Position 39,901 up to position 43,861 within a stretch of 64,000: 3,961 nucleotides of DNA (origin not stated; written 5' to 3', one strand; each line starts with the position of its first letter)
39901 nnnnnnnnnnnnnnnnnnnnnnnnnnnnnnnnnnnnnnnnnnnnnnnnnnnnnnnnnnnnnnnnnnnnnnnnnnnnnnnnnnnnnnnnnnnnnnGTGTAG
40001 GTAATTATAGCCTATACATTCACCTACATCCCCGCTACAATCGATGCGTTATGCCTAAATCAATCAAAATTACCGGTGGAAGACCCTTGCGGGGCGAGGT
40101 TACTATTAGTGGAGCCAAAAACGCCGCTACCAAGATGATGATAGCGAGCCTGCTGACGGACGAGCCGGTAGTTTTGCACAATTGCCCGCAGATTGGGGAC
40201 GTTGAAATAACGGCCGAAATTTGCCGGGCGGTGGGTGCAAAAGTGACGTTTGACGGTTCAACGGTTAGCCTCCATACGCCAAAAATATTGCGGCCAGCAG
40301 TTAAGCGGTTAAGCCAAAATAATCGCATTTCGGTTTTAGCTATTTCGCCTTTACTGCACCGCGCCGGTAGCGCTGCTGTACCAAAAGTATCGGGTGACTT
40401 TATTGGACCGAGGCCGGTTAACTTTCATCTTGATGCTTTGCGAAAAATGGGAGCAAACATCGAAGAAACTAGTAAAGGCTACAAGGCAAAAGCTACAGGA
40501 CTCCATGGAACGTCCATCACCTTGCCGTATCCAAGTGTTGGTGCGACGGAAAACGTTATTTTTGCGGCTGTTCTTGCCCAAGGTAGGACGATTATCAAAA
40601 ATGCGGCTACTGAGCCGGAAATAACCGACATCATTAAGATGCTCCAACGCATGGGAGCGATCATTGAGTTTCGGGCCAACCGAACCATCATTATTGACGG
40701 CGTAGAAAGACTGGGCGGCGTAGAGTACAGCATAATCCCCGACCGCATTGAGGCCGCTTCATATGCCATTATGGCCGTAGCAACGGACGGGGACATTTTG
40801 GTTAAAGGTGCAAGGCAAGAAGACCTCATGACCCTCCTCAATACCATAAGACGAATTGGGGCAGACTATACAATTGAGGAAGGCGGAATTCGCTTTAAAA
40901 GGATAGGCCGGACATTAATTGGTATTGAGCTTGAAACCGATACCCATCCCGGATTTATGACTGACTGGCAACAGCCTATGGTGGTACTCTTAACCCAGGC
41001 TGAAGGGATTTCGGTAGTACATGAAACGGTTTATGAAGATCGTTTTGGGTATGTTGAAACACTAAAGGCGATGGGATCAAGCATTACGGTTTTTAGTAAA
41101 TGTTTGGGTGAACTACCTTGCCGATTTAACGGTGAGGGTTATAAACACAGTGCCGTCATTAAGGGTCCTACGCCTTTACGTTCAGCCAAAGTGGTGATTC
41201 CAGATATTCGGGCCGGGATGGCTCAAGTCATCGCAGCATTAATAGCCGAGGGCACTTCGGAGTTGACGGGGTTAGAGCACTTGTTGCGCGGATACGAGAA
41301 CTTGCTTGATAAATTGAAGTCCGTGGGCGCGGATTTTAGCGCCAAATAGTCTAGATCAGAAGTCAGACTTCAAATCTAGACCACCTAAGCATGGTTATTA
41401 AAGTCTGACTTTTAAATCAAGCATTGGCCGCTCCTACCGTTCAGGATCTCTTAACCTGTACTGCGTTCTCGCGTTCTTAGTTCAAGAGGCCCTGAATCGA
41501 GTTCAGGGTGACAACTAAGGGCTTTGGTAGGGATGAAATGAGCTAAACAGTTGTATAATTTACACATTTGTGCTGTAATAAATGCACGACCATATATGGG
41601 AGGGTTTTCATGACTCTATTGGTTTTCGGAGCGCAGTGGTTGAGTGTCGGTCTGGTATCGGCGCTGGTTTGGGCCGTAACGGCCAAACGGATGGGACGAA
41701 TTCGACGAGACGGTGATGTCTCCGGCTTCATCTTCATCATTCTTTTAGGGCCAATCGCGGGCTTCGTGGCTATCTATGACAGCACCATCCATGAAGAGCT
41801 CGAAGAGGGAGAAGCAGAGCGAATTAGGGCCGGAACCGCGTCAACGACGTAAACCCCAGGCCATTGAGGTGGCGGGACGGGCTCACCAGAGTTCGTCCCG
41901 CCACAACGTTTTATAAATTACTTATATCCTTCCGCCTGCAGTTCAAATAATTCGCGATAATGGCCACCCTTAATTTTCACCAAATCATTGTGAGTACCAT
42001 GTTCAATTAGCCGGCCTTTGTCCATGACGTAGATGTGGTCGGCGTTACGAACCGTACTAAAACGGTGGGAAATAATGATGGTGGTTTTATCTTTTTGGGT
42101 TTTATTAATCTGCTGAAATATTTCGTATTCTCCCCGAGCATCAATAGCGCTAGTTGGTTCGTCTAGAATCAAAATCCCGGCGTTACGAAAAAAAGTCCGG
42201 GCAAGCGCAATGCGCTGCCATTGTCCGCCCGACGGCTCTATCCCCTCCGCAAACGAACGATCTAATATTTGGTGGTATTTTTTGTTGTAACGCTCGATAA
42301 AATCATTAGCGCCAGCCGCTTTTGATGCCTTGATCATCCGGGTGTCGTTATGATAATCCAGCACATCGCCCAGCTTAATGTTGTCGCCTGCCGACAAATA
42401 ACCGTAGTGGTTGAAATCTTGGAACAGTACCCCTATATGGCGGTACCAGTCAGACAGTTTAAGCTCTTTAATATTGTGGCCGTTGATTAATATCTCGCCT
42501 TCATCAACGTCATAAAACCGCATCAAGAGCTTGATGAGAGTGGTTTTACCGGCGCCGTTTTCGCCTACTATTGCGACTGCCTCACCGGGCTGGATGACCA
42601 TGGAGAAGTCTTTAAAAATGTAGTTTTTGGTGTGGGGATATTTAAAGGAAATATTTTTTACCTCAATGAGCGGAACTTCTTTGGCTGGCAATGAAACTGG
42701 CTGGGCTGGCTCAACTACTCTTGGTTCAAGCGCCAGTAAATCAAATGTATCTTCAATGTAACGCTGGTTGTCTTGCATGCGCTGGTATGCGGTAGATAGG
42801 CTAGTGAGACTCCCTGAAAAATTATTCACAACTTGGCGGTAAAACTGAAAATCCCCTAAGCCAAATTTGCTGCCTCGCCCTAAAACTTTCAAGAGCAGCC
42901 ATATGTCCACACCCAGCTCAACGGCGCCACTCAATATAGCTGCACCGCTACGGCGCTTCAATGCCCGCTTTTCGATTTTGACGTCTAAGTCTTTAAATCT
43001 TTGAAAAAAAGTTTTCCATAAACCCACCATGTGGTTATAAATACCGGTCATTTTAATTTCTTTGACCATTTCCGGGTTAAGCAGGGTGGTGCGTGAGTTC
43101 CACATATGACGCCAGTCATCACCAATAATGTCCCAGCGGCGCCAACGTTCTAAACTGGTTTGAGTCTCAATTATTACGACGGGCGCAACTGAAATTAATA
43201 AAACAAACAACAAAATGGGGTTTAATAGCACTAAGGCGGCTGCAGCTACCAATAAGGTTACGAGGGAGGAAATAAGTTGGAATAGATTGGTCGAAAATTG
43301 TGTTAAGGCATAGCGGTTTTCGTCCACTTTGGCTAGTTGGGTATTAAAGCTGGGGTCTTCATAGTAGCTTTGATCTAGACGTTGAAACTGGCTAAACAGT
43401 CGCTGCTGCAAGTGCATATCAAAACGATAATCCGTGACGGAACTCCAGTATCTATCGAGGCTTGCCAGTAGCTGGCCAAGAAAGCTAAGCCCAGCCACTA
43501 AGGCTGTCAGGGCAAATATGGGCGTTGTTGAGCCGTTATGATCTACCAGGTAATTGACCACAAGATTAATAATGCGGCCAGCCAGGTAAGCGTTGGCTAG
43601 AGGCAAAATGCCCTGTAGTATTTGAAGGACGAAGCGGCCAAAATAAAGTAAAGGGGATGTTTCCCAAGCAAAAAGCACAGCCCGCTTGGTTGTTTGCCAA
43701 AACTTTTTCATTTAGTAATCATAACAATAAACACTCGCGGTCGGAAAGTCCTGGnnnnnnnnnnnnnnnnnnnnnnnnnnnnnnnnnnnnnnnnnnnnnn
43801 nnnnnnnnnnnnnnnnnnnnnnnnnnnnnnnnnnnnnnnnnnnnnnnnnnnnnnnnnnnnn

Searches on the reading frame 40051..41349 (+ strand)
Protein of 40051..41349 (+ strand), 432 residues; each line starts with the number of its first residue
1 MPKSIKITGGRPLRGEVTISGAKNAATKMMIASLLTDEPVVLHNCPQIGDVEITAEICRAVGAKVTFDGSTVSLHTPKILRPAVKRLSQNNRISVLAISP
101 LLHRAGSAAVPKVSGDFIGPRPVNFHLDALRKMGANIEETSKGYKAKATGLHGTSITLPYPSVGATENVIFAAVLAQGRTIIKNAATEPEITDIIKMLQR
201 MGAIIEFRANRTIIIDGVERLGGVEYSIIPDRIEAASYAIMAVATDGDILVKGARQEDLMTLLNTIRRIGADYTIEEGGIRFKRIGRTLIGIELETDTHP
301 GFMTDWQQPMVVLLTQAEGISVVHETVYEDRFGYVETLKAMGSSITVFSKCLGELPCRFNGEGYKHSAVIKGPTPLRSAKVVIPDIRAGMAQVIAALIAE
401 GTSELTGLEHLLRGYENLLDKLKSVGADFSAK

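Call 17: search_protein_families(library=pfam, proteins=[window:40051-41349:+])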
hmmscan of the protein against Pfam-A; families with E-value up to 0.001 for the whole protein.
window:40051-41349:+ (432 aa): 1 family
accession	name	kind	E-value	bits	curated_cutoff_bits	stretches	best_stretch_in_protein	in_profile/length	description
PF00275.25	EPSP_synthase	-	3e-74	250.7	22.8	1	8-422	2-417/417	EPSP synthase (3-phosphoshikimate 1-carboxyvinyltransferase)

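Call 18: find_encoding_contigs(protein=window:40051-41349:+, flank=2000, max_places=10)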
Protein window:40051-41349:+ (432 aa): no gene with exactly this product is on record in the collection.

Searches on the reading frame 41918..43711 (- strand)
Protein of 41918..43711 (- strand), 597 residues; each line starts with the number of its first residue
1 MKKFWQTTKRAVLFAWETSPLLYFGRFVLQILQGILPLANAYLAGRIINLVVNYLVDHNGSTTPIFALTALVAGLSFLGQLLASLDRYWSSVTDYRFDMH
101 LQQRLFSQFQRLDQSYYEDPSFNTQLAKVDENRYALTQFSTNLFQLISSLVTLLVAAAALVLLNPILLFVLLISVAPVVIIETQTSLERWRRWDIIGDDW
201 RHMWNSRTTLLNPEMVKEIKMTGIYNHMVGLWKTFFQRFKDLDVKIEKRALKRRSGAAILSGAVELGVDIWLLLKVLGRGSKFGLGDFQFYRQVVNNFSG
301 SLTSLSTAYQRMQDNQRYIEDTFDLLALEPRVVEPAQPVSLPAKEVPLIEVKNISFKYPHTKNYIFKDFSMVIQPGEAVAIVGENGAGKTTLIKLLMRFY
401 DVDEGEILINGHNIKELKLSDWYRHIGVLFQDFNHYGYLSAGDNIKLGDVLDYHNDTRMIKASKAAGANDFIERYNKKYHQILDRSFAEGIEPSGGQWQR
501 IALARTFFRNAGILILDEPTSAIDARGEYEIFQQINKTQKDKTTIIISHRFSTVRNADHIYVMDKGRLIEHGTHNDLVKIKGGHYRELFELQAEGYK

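Call 17: search_protein_families(library=pfam, proteins=[window:41918-43711:-])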
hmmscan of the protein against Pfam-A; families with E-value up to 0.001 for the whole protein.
window:41918-43711:- (597 aa): 5 families
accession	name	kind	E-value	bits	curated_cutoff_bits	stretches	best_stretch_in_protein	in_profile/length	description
PF00005.33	ABC_tran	-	1.1e-31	110.7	25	1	367-521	2-137/137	ABC transporter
PF02463.25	SMC_N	-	8.8e-08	32.3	40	1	366-563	15-211/220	RecF/RecN/SMC N terminal domain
PF00664.28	ABC_membrane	-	5.4e-07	30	28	1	27-180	5-156/274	ABC transporter transmembrane region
PF13304.12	AAA_21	-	1.4e-05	25.7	27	0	380-396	3-19/304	AAA domain, putative AbiEii toxin, Type IV TA system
PF13175.12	AAA_15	-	0.00011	22.4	32.1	1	366-450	14-92/374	AAA ATPase domain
